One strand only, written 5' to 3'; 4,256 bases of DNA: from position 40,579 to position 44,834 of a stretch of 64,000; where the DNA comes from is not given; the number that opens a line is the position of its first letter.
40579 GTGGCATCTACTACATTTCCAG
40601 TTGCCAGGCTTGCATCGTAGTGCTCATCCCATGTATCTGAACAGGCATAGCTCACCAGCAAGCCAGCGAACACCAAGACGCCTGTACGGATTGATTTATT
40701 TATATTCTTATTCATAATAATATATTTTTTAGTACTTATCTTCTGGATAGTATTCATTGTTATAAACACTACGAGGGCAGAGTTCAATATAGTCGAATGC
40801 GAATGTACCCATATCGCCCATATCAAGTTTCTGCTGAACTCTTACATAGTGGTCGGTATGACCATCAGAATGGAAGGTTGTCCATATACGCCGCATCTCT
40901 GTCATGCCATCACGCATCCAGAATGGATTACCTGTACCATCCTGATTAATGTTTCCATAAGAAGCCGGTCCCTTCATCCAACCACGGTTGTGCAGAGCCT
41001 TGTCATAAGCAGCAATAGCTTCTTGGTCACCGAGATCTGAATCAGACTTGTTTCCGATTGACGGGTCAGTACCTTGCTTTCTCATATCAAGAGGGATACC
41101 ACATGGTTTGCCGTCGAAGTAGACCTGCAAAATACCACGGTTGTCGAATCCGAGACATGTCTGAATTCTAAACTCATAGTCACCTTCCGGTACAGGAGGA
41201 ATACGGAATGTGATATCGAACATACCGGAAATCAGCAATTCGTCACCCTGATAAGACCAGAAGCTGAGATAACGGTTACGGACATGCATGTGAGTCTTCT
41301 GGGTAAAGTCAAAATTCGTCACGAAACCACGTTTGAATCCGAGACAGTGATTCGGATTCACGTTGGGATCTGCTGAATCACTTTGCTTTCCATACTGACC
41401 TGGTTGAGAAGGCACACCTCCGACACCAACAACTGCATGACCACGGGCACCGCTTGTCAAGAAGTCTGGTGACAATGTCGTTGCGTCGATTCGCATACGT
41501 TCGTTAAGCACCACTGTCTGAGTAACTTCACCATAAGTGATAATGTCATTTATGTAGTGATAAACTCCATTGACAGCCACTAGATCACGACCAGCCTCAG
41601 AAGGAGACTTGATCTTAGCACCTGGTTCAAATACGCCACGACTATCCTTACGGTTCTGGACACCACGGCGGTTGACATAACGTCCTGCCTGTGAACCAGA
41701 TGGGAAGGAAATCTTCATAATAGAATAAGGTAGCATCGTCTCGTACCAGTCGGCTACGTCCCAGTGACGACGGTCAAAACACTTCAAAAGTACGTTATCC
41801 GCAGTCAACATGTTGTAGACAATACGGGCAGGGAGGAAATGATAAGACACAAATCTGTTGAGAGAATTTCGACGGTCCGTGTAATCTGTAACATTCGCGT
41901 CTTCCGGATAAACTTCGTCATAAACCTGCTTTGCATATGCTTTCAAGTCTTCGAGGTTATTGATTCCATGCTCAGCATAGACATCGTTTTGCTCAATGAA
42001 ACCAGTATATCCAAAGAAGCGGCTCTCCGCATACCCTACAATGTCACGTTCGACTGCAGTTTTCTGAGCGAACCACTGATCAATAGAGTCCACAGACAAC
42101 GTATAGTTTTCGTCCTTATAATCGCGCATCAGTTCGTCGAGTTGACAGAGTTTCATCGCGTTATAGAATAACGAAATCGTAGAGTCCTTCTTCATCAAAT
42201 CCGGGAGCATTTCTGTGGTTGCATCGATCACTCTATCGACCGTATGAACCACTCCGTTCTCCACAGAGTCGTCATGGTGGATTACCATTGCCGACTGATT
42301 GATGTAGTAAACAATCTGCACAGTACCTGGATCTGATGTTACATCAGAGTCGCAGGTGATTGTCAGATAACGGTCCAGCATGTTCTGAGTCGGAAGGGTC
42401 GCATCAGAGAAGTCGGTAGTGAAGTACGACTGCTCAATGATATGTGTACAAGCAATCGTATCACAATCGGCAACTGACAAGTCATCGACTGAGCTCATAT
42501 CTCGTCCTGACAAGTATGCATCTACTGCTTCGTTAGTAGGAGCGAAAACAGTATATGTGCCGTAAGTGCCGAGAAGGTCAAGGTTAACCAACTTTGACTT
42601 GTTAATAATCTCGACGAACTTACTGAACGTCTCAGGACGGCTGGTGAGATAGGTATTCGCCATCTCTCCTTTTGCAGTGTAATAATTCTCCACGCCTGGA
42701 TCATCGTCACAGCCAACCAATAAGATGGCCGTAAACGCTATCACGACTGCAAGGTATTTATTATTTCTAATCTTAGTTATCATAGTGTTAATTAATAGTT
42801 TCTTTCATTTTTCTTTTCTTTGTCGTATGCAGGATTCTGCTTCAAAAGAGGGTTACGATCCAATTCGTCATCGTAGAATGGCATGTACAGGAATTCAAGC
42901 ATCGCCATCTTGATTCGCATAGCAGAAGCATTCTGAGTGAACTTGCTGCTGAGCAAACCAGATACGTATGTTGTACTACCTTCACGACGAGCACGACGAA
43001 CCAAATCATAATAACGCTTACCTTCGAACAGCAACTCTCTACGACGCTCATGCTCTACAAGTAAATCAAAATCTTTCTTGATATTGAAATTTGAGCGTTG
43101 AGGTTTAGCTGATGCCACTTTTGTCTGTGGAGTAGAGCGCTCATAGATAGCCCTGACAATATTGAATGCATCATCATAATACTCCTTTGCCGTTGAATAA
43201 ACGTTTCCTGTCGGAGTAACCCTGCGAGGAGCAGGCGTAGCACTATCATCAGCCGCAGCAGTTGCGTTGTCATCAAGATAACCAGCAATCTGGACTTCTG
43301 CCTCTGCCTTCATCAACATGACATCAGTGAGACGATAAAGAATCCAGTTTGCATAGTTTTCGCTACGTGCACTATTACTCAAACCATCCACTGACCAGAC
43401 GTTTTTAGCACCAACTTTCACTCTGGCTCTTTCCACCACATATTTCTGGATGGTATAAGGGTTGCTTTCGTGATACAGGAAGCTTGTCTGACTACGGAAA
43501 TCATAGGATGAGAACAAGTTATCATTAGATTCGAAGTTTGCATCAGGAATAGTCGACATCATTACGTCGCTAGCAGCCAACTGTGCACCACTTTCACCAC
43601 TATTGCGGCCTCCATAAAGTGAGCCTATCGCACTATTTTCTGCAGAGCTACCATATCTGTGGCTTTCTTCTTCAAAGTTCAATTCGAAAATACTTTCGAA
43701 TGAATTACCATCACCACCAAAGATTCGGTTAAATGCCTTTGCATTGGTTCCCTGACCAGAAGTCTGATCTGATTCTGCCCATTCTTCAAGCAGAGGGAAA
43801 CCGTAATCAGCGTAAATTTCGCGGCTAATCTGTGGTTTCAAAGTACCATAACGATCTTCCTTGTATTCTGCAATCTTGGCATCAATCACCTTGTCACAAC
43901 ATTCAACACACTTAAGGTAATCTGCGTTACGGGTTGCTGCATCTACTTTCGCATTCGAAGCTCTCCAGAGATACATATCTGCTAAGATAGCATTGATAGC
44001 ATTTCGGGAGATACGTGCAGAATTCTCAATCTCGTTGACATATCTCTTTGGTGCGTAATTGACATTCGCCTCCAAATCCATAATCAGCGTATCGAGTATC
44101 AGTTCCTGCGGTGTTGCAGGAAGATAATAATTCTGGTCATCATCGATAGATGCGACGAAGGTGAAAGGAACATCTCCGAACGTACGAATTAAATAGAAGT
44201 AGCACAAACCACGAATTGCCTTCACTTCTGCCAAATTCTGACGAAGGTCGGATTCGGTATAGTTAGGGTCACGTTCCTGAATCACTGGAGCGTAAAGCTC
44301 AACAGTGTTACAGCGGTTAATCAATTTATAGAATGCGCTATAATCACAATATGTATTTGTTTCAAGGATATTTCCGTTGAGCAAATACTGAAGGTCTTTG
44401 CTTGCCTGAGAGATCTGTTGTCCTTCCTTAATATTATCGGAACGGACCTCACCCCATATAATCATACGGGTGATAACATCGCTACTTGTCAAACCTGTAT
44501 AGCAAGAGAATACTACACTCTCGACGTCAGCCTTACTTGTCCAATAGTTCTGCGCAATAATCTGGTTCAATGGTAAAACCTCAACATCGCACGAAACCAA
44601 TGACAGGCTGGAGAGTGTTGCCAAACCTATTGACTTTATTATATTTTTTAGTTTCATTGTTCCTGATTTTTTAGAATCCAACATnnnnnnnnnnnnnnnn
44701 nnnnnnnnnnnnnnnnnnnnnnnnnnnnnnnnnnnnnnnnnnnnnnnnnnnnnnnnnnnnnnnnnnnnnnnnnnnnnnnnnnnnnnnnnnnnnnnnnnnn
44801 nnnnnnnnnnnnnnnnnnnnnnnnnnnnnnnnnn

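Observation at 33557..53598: Eight-gene SusC/SusD operon built around fasciclin (FAS1) lipoproteins and a CotH-like protein, with no CAZyme and no regulator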

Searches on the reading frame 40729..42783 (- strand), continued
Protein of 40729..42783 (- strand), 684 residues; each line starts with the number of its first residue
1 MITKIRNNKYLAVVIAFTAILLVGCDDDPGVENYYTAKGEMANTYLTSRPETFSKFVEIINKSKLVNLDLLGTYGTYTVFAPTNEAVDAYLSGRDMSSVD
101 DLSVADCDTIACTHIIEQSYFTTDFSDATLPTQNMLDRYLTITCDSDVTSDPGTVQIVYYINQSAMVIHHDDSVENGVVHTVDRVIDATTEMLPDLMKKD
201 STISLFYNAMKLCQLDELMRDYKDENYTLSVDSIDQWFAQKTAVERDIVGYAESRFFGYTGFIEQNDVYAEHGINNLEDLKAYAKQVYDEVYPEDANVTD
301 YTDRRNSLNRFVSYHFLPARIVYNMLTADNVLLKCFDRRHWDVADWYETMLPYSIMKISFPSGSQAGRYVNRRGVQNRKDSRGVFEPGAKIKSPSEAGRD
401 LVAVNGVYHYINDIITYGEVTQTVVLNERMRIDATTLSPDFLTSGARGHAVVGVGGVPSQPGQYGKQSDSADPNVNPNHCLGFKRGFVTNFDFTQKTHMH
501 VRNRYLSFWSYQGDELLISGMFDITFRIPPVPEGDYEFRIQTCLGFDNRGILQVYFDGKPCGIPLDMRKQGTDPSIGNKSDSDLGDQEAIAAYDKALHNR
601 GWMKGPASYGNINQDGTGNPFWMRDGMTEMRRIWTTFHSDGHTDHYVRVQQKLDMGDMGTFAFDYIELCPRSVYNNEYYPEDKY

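Call 69: fold_search(model_id=the predicted structure, library=pdb)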
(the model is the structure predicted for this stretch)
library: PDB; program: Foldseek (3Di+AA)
matches with E <= 10: 895; with E <= 0.001: 39
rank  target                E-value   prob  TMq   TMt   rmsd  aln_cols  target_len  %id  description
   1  7asg                  7.5e-14  1.00  0.25  0.28   9.8       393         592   16  TGFBIp mutant R555W (released 2020-12-23)
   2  7asc_A                9.0e-14  1.00  0.24  0.27   9.6       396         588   16  TGFBIp mutant A546T (released 2020-12-23)
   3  7as7                  2.0e-13  1.00  0.23  0.26   9.6       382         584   15  Crystal structure of the GCD-associated TGFBIp mutant R124H (released 2020-12-23)
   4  5yjg                  5.7e-13  1.00  0.25  0.28  20.0       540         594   15  Structural insights into periostin functions (released 2018-05-23)
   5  5nv6_B                1.4e-12  1.00  0.23  0.26   9.0       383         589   14  Structure of human transforming growth factor beta-induced protein (TGFBIp). (released 2017-08-09)
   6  5yjh                  2.9e-12  1.00  0.24  0.27   9.4       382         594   17  Structural insights into periostin functions (released 2018-05-23)
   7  5nv6_A                3.2e-12  1.00  0.25  0.28   9.5       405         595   16  Structure of human transforming growth factor beta-induced protein (TGFBIp). (released 2017-08-09)
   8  1o70_A                7.3e-12  1.00  0.21  0.41  12.4       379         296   14  Novel Fold Revealed by the Structure of a FAS1 Domain Pair from the Insect Cell Adhesion Molecule Fasciclin I (released 2003-02-13)
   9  5y6p_A1               1.4e-07  1.00  0.19  0.55   4.3       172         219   22  Structure of the phycobilisome from the red alga Griffithsia pacifica (released 2017-11-15)
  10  5y6p_B1               2.9e-07  1.00  0.19  0.54   3.9       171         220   22  Structure of the phycobilisome from the red alga Griffithsia pacifica (released 2017-11-15)
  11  9nu9                  1.0e-06  1.00  0.17  0.22  17.2       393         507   14  X-ray Crystal Structure of Fission Yeast Fsc1 protein in C2 Symmetry (released 2026-04-01)
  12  2ltb_MODEL_1_A        1.2e-06  1.00  0.17  0.78   3.3       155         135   22  Wild-type FAS1-4 (released 2013-08-21)
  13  2vxp_A                1.4e-06  1.00  0.17  0.82   2.8       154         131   23  The fourth FAS1 domain structure of human Bigh3 (released 2009-07-21)
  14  22iy                  1.5e-06  1.00  0.18  0.66   3.9       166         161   25  Crystal structure of the unliganded microalgal AstaP-pink1 carotenoprotein (released 2026-02-04)
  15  9o0b                  2.4e-06  1.00  0.24  0.26   9.1       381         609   12  X-ray Crystal Structure of Fission Yeast Fsc1 protein in P43212 (released 2026-04-01)
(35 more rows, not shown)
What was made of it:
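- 40729..42783 (-): g5: 684-aa surface lipoprotein with two FAS1 domains (~40-188, ~189-418) and a C-terminal beta-sandwich (~425-684); candidate surface glycan-binding protein. Foldseek: TGFBIp, periostin and fasciclin I for the FAS1 pair; 7EHG 'MiXBM', modular Xyn30D (4QAW, a GH30 xylanase) and Cry-toxin entries among the non-FAS1 hits (call 69).
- On FAS1 / fasciclin domain proteins (PF02469): The g5 model matches TGFBIp, periostin and fasciclin I at E 1e-12 to 1e-14 (call 69).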

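Call 82: search_protein_families(library=pfam, proteins=[window:40729-42783:-], max_evalue=1)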
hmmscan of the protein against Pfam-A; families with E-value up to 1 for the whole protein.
window:40729-42783:- (684 aa): 1 family
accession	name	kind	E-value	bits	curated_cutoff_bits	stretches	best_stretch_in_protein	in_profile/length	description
PF02469.27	Fasciclin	-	1.4e-18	67.7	22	1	52-186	2-121/123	Fasciclin domain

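Call 87: find_encoding_contigs(protein=P0139, flank=10000, max_places=1)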
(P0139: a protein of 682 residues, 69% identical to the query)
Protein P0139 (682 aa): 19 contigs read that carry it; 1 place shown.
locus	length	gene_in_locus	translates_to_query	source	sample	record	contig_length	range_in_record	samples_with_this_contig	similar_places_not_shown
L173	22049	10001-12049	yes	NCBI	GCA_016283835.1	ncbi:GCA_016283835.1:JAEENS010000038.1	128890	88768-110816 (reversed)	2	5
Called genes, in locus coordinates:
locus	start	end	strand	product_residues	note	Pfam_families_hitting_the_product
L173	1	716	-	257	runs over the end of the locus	PF00696:AA_kinase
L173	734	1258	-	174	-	PF00004:AAA (faint), PF13189:Cytidylate_kin2 (faint), PF13238:AAA_18, PF01202:SKI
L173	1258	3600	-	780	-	PF01751:Toprim, PF01131:Topoisom_bac, PF13368:Toprim_C_rpt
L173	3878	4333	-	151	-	PF00578:AhpC-TSA, PF08534:Redoxin, PF13911:AhpC-TSA_2 (weak)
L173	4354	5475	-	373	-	-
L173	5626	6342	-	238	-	-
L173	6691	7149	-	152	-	PF03544:TonB_C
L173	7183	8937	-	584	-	PF23768:DUF7167 (faint)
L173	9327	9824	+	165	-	-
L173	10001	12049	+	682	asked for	PF02469:Fasciclin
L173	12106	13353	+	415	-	PF07787:TMEM43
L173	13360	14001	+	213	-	-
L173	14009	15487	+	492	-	-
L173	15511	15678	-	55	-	-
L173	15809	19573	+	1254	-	PF12799:LRR_4 (faint), PF25013:LRR_Zer-1 (faint), PF11589:DUF3244 (faint), PF23952:LRR_EndoS (weak)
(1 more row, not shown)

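Call 88: find_encoding_contigs(protein=P0178, flank=10000, max_places=1)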
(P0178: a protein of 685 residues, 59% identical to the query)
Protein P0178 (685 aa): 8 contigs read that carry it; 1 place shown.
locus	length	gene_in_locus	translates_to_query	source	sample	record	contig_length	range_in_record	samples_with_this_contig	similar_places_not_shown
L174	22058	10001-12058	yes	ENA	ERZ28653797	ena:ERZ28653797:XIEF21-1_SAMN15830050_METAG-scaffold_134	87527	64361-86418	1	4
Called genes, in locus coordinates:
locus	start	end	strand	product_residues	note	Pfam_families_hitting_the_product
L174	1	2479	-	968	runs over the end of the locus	PF08757:CotH, PF00932:LTD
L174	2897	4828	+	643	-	PF07715:Plug, PF00593:TonB_dep_Rec_b-barrel, PF14905:OMP_b-brl_3 (faint)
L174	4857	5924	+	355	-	PF16819:DUF5074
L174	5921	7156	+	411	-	PF01497:Peripla_BP_2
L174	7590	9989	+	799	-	PF07944:Beta-AFase-like_GH127_cat, PF20736:Glyco_hydro127M, PF20737:Glyco_hydro127C, PF16151:DUF4859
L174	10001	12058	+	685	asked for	PF02469:Fasciclin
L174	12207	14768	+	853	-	-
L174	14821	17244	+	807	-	PF16151:DUF4859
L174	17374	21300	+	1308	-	PF07494:Reg_prop (faint), PF08450:SGL (faint), PF07495:Y_Y_Y, PF00512:HisKA, PF02518:HATPase_c, PF00072:Response_reg, PF00165:HTH_AraC (faint), PF12833:HTH_18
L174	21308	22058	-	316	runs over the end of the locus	PF07737:ATLF (faint)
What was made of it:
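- DUF4859, the module attached to CotH here, is fused to a GH127 next to a g5 paralogue and an HTCS elsewhere (call 88). A g5 paralogue sits next to a GH127 (beta-L-arabinofuranosidase family) and an HTCS (call 88).
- Tried and rejected: One is next to GH127 and an HTCS; another is in a non-PUL context (calls 87, 88).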

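Call 89: find_encoding_contigs(protein=P0235, flank=10000, max_places=1)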
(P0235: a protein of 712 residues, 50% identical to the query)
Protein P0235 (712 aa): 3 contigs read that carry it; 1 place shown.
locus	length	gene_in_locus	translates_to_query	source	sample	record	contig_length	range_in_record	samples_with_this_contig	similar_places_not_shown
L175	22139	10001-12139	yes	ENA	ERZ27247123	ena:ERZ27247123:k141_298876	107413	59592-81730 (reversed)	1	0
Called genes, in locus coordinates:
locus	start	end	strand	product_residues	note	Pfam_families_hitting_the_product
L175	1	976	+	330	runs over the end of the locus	PF01193:RNA_pol_L, PF01000:RNA_pol_A_bac, PF03118:RNA_pol_A_CTD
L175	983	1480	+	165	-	PF01196:Ribosomal_L17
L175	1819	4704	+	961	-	PF02469:Fasciclin (faint)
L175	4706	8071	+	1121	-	PF13715:CarbopepD_reg_2, PF07715:Plug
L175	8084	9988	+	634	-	PF07980:SusD_RagB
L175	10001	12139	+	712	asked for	PF02469:Fasciclin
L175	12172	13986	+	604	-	PF02469:Fasciclin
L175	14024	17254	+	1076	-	PF13715:CarbopepD_reg_2, PF07715:Plug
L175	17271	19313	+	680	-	PF07980:SusD_RagB (faint)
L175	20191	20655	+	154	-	PF02576:RimP_N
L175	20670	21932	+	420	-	PF08529:NusA_N, PF13184:KH_NusA_1st, PF26594:KH_NusA_2nd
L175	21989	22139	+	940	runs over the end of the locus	PF04760:IF2_N, PF00009:GTP_EFTU, PF01926:MMR_HSR1, PF22042:EF-G_D2, PF03144:GTP_EFTU_D2 (faint), PF11987:IF-2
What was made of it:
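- The same enzyme-less arrangement recurs in a lineage whose g5 orthologue is only 50% identical (L175, call 89), which argues for a working configuration.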

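Call 90: search_protein_representatives(protein=window:40729-42783:-)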
Query: 684 residues. Proteins with E-value up to 0.001 (for the whole library): 2099; up to 1e-10: 867; up to 1e-30: 306. The best 150 are listed.
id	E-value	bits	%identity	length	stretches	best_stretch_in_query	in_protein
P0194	4.6e-229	778.8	67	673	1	190-684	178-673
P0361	3.8e-210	716.2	62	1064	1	189-684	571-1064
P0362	1.5e-177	608.5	46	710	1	14-682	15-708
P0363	4.7e-163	560.6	49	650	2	12-450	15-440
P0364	1.0e-139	483.5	49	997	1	190-684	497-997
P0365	5.4e-137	474.5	51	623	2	188-587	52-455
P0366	7.0e-134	464.2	45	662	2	22-449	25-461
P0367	4.6e-133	461.5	48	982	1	181-683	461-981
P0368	3.9e-128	445.2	40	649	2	8-445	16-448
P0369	2.3e-126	439.3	48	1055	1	190-684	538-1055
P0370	2.9e-121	422.5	44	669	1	14-684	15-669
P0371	4.9e-119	415.2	42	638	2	10-444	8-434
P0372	4.5e-118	412.0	39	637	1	13-683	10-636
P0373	8.4e-117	407.8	41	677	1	17-683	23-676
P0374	9.3e-116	404.3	42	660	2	2-453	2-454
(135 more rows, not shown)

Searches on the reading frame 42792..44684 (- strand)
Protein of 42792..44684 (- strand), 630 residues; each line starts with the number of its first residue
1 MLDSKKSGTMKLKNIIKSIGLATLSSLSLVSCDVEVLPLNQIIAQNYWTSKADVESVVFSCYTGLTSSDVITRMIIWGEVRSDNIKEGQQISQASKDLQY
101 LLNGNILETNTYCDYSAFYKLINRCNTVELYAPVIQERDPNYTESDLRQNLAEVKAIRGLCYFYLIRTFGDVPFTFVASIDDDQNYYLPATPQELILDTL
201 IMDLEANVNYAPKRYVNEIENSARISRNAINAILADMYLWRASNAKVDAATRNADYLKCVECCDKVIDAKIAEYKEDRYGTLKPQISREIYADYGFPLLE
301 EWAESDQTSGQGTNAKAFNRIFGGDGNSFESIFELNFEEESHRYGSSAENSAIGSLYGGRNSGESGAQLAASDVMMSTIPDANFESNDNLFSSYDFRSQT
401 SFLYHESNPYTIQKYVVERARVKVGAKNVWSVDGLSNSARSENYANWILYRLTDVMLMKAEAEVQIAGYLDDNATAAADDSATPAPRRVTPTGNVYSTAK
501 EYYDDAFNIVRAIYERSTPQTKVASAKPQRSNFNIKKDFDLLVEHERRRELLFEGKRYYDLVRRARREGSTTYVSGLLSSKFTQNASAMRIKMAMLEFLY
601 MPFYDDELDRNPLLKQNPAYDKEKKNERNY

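Call 3: search_protein_families(library=pfam, proteins=[window:42792-44684:-], max_evalue=0.01)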
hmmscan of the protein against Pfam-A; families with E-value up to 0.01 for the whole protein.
window:42792-44684:- (630 aa): 2 families
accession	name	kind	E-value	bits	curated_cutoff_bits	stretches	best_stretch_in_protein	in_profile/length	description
PF07980.17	SusD_RagB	-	1e-18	68.5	23.1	1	432-620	141-297/297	SusD family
PF14322.12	SusD-like_3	-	2.1e-09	38.4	27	1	79-239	42-191/191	Starch-binding associating with outer membrane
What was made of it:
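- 42792..44657 (-): g4: SusD-type lipoprotein 1 (621 aa). Pfam SusD_RagB 1e-18 and SusD-like_3 (call 3).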

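Call 6: search_protein_families(library=ncbifam, proteins=[window:42792-44684:-], max_evalue=0.01)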
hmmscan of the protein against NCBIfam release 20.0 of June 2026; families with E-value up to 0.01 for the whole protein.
window:42792-44684:- (630 aa): 2 families
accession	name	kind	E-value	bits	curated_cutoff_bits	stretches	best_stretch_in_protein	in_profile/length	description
NF033072.0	NanU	exception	2.8e-15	56.4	425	1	13-270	2-252/521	SusD family outer membrane lipoprotein NanU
NF033071.0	SusD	exception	6.2e-07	28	725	1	133-272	131-261/558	starch-binding outer membrane lipoprotein SusD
